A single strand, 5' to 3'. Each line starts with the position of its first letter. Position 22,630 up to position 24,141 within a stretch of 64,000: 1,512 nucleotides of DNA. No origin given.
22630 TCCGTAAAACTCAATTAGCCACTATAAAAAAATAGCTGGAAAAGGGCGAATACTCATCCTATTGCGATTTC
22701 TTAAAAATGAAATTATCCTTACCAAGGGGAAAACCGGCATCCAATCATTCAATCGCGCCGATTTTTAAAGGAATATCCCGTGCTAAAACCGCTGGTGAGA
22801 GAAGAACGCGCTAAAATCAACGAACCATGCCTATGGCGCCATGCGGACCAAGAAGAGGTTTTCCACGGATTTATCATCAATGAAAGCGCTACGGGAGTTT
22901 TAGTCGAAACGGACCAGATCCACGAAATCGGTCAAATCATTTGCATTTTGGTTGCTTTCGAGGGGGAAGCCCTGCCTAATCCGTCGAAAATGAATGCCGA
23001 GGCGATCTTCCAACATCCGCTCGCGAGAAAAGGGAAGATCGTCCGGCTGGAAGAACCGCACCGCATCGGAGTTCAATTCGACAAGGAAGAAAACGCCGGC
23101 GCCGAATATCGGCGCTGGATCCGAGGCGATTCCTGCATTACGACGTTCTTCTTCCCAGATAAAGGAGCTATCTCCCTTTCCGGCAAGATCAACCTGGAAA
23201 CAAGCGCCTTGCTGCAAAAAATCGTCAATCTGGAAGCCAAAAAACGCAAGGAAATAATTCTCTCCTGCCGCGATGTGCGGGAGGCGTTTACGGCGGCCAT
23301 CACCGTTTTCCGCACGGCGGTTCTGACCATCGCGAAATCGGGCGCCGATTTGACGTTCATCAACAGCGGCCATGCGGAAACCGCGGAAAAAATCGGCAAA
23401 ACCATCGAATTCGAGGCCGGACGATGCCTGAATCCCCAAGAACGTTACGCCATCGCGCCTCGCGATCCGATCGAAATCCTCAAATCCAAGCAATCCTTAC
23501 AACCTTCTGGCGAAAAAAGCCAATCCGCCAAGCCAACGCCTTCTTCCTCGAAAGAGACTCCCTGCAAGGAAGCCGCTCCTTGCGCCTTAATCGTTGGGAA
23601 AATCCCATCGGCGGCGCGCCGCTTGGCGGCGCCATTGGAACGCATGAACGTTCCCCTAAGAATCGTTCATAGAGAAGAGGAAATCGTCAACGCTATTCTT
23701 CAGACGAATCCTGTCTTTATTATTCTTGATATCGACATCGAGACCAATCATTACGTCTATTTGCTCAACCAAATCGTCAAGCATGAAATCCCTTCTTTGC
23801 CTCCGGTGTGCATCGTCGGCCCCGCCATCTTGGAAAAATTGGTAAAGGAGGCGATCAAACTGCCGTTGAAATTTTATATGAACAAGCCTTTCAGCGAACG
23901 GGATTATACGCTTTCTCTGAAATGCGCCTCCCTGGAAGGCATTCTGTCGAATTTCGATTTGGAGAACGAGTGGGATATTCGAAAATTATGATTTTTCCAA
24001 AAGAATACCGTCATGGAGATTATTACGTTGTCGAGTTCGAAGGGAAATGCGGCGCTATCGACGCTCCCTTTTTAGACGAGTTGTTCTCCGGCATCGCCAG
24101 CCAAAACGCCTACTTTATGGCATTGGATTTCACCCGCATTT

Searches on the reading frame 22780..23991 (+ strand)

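Call 8: search_protein_families(library=pfam, proteins=[window:22780-23991:+], max_evalue=0.001)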
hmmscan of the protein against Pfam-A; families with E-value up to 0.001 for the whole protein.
window:22780-23991:+ (403 aa): 1 family
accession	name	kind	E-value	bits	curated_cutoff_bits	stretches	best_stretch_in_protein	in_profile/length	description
PF07238.19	PilZ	-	8.3e-05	23.3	22.5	1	7-105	4-90/102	PilZ domain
